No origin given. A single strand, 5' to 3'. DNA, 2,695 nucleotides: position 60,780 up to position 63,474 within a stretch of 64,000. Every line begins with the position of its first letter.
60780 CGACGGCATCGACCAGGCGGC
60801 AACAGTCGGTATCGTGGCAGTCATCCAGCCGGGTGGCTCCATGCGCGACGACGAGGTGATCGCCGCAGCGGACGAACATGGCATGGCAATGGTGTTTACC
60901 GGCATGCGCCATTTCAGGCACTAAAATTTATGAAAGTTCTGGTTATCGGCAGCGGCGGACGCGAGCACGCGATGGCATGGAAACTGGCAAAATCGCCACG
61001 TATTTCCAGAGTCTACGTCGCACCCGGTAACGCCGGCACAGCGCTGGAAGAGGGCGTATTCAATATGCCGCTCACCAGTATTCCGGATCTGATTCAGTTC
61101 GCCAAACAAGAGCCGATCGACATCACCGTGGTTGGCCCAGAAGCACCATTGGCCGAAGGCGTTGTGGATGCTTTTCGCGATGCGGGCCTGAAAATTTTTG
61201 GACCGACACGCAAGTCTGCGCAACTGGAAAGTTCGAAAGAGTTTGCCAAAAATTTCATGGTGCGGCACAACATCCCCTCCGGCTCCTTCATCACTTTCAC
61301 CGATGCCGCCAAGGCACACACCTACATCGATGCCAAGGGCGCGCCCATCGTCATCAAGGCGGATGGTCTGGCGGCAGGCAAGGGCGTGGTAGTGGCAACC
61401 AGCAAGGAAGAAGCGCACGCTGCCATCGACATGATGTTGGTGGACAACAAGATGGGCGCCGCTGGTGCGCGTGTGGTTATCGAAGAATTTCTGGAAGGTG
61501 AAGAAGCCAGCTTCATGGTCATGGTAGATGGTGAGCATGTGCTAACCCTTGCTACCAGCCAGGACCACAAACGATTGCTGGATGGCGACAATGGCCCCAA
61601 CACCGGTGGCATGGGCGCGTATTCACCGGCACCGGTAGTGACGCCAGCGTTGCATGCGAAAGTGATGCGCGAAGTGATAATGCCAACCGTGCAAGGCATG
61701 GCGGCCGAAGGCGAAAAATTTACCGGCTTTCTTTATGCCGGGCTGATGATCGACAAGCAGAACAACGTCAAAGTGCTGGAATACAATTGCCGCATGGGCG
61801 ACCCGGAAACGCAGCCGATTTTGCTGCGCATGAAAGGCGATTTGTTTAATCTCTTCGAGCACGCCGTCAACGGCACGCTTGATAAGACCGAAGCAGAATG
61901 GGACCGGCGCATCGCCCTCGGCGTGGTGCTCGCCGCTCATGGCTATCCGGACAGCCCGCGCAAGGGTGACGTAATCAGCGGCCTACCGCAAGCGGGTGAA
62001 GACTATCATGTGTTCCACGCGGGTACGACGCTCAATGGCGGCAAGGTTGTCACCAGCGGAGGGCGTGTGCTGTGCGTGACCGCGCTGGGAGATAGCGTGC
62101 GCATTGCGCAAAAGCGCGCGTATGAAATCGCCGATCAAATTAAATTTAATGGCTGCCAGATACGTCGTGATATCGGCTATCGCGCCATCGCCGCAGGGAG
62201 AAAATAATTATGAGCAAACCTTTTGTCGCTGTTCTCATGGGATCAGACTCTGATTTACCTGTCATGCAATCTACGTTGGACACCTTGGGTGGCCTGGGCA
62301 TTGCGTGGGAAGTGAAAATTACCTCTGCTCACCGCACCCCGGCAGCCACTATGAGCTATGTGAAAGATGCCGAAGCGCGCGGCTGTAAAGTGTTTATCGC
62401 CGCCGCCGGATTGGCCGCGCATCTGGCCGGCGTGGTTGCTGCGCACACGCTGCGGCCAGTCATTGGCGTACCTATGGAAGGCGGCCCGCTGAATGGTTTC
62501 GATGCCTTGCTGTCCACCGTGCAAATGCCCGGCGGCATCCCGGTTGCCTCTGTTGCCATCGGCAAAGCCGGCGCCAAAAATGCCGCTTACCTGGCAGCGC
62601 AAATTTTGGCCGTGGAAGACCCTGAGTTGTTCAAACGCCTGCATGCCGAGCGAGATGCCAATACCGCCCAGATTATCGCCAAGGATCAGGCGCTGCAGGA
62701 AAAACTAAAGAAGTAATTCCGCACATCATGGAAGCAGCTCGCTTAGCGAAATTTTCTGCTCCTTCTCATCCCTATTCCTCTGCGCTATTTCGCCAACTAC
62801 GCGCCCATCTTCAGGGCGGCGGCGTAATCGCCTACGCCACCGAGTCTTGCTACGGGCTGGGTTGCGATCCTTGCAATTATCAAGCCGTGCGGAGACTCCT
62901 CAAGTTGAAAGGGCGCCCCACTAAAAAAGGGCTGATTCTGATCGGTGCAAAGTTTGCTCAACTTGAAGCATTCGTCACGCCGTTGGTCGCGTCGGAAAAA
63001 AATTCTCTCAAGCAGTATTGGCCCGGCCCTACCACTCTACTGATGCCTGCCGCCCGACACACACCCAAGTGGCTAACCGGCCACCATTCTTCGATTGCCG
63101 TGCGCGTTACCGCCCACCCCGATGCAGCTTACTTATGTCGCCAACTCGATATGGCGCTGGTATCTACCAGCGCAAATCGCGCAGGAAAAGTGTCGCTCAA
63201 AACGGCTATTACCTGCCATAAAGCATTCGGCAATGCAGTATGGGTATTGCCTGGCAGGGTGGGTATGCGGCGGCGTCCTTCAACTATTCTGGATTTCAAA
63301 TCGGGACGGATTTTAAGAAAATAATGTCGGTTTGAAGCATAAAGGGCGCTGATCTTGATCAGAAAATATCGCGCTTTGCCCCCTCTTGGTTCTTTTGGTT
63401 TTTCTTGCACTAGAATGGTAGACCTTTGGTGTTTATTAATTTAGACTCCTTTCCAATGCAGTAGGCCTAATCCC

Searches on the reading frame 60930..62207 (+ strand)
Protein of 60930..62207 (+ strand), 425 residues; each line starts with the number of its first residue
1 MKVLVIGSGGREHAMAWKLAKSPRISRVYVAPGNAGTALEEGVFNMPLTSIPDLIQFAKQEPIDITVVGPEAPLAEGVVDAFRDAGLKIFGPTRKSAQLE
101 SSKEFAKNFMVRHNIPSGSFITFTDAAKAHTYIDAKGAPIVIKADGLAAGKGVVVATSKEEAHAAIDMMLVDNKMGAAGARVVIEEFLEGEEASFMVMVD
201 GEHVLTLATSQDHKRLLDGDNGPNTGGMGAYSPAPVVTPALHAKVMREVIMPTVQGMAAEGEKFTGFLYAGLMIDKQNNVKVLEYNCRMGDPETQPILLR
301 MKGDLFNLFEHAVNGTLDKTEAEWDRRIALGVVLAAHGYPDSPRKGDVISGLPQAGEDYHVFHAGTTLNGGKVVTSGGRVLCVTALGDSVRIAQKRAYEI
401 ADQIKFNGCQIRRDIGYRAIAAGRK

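Call 57: search_protein_families(library=pfam, proteins=[window:60930-62207:+], max_evalue=0.0001)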
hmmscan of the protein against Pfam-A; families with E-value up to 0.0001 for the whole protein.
window:60930-62207:+ (425 aa): 6 families
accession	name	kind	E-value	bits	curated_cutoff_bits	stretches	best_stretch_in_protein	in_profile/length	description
PF01071.24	GARS_A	-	1.6e-78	263.4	27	1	101-294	1-194/194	Phosphoribosylglycinamide synthetase, ATP-grasp (A) domain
PF02844.21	GARS_N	-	2.3e-38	131.4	29.5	1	1-100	1-100/100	Phosphoribosylglycinamide synthetase, N domain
PF02843.22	GARS_C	-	4.3e-33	113.9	34.8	1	329-418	1-92/92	Phosphoribosylglycinamide synthetase, C domain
PF02786.22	CPSase_L_D2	-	1.6e-05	25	19.8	1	113-289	14-180/211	Carbamoyl-phosphate synthase L chain, ATP binding domain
PF02655.19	ATP-grasp_3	-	2e-05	25.2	23.2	1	132-215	26-96/160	ATP-grasp domain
PF02222.28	ATP-grasp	-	9.6e-05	22.5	27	0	110-197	3-86/179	ATP-grasp domain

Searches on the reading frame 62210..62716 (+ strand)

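Call 57: search_protein_families(library=pfam, proteins=[window:62210-62716:+], max_evalue=0.0001)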
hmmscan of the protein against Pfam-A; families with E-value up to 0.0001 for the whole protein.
window:62210-62716:+ (168 aa): 1 family
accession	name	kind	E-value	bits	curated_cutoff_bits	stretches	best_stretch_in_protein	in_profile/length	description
PF00731.26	AIRC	-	1.6e-58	196.9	30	1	6-152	2-146/148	AIR carboxylase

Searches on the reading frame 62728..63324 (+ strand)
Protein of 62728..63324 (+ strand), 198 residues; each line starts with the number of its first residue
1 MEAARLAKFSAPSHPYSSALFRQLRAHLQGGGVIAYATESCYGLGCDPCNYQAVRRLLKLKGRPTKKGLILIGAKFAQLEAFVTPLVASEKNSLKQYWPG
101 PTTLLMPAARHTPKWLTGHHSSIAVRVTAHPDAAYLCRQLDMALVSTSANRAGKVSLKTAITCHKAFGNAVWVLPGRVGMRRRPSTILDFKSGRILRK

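Call 57: search_protein_families(library=pfam, proteins=[window:62728-63324:+], max_evalue=0.0001)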
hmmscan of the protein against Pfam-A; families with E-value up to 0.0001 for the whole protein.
window:62728-63324:+ (198 aa): 1 family
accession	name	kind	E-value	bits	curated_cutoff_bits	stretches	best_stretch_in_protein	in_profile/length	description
PF01300.24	Sua5_yciO_yrdC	-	2.7e-43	147.9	25.1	1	28-197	3-176/178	Telomere recombination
